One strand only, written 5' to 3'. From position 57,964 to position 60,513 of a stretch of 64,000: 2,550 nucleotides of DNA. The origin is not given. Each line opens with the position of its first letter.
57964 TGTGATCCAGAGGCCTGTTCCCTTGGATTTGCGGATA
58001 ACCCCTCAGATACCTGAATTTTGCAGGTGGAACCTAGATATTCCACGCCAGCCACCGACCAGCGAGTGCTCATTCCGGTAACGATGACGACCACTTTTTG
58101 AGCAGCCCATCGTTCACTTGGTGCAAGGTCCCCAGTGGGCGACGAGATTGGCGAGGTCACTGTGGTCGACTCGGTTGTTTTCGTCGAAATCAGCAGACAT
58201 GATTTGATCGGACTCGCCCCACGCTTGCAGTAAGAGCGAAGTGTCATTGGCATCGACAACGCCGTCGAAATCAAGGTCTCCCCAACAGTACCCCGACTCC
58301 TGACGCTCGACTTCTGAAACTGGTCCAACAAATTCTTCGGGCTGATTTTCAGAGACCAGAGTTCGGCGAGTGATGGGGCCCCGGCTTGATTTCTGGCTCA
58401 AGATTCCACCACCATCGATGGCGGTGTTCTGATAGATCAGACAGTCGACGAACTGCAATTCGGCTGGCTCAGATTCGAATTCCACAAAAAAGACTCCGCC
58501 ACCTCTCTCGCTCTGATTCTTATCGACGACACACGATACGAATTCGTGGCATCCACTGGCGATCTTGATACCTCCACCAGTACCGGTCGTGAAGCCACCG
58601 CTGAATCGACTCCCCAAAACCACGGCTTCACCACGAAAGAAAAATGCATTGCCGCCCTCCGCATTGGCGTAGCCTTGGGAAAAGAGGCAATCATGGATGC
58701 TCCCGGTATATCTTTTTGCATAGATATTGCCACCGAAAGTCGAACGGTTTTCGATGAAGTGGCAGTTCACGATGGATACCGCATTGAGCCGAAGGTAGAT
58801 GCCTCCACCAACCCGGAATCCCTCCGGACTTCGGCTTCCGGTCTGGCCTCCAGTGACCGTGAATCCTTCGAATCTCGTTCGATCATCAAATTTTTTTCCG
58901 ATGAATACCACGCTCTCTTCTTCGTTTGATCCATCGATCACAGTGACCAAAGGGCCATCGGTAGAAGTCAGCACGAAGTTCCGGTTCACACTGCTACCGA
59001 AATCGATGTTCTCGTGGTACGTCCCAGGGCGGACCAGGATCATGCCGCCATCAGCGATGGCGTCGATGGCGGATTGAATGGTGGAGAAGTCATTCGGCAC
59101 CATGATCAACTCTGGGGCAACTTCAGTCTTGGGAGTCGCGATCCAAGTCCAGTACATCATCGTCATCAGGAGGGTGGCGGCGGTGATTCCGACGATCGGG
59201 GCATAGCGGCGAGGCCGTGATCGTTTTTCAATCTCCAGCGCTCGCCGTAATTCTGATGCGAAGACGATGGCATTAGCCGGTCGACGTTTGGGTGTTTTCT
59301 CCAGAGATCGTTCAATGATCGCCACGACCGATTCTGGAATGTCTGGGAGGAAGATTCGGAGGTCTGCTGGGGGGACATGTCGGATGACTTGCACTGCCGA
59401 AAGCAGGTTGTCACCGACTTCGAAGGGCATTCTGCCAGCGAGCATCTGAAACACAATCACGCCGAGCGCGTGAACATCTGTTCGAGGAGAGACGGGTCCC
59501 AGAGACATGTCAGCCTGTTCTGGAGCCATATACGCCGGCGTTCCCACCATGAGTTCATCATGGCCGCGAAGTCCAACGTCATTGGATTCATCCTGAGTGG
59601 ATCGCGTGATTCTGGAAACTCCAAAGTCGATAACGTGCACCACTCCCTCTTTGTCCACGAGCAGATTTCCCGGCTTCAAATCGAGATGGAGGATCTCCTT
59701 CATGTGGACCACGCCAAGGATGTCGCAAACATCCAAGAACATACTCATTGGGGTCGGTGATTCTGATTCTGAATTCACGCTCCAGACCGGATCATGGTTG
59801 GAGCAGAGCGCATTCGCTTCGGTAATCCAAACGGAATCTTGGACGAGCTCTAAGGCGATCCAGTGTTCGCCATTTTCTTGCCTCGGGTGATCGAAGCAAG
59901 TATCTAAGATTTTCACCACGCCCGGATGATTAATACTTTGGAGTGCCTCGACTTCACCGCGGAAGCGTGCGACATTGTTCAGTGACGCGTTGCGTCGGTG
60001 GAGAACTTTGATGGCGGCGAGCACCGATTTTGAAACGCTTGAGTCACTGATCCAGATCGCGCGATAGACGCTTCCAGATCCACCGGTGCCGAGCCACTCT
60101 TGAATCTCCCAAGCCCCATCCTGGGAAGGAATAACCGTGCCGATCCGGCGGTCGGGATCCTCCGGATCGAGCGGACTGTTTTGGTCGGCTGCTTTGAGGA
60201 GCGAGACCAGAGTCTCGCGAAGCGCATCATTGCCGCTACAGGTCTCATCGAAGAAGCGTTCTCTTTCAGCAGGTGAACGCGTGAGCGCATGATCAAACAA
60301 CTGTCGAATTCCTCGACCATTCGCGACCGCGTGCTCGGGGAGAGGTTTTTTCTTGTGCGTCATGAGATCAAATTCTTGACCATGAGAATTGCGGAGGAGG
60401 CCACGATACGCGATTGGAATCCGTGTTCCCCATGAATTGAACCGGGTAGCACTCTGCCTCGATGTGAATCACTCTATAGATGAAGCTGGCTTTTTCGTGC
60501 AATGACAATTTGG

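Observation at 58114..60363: Ser/Thr kinase whose extracellular sensor is a beta-helix + dockerin cassette shared with the neighbouring protease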

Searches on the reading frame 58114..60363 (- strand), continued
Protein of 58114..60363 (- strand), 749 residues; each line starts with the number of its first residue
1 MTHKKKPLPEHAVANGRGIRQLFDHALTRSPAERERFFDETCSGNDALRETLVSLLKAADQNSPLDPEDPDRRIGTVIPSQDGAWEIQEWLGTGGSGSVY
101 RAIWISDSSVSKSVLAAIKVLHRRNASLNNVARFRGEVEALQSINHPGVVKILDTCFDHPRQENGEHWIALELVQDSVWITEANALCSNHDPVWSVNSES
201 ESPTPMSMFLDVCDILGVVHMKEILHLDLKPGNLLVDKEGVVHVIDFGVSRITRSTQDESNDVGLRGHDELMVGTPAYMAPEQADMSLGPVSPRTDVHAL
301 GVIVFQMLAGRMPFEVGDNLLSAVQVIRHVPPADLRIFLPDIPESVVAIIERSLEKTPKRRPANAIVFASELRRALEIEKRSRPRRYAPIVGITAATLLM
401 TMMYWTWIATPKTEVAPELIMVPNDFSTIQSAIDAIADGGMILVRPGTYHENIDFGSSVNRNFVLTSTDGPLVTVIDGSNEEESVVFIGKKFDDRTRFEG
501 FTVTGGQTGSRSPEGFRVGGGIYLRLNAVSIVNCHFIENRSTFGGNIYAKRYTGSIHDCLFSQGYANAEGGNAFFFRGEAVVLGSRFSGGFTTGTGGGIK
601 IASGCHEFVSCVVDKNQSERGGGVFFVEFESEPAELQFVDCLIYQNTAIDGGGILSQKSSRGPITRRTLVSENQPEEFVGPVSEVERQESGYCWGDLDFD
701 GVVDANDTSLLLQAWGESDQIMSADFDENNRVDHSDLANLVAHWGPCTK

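Call 79: predict_structure(alignment_id=A4)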
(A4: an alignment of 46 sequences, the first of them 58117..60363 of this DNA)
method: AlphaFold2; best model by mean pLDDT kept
length: 749 residues; sequences in the alignment: 46
mean_pLDDT: 65.0   pTM: 0.52
mean pLDDT of the five models: 65.0, 63.6, 63.1, 59.3, 58.1
residues with pLDDT >= 90: 174; 70-90: 152; 50-70: 176; < 50: 247
segments of 3 or more residues with pLDDT < 50: 1-15, 63-66, 251-269, 411-502, 504-526, 537-545, 563-571, 592-597, 601-605, 620-625, 629-634, 651-653, 655-665, 674-700, 747-749
pLDDT, mean of each block of 10 residues (from residue 1): 38 53 74 81 81 76 55 87 92 88 82 87 80 87 94 86 78 94 75 71 88 97 94 94 82 44 39 81 88 97 96 84 85 93 95 97 98 92 59 81 79 33 37 40 28 25 26 32 33 39 42 31 46 48 49 60 47 54 62 49 53 58 48 50 57 45 49 45 31 37 61 56 58 64 53
secondary structure, 60 per line:
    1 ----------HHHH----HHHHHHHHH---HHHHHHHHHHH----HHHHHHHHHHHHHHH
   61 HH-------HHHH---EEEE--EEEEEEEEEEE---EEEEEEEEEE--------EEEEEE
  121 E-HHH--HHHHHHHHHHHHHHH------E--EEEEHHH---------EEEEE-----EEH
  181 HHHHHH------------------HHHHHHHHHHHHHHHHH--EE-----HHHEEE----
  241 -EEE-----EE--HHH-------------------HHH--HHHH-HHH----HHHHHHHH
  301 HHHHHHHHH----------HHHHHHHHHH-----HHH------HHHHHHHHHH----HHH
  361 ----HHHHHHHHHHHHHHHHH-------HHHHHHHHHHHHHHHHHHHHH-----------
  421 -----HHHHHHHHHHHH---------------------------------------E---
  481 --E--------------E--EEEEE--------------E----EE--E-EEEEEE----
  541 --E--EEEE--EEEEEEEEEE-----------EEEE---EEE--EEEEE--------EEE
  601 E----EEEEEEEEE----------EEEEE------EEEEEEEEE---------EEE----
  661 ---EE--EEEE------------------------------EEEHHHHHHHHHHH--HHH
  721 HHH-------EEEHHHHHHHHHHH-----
elements in order (helices of 4 or more, strands of 3 or more residues): H11-14 H19-27 H31-41 H46-62 H70-73 E77-80 E83-93 E97-106 E115-121 H128-142 E152-155 E168-172 H180-186 H205-221 E234-236 E242-244 H281-284 H293-309 H320-329 H344-353 H365-381 H389-409 H426-437 E501-505 E531-536 E546-549 E552-561 E573-576 E580-582 E585-589 E598-601 E606-614 E625-629 E636-644 E654-656 E668-671 E702-704 H705-715 H718-723 E731-733 H734-744

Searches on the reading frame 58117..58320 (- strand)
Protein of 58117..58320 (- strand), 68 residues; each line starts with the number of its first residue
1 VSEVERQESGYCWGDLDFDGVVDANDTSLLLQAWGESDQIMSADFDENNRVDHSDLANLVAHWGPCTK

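Call 34: search_protein_families(library=ncbifam, proteins=[window:58117-58320:-], max_evalue=1)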
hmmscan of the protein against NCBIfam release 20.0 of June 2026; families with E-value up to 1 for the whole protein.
seq(68 aa): 2 families
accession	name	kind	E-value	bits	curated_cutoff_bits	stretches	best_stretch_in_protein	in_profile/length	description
NF041540.1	dockerin_GC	domain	0.0013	19.1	29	1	14-63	3-63/67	GC-type dockerin domain-anchored protein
NF049990.1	CellobisidaseCelK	equivalog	0.049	11.8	1700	1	4-59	820-878/889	cellulose 1,4-beta-cellobiosidase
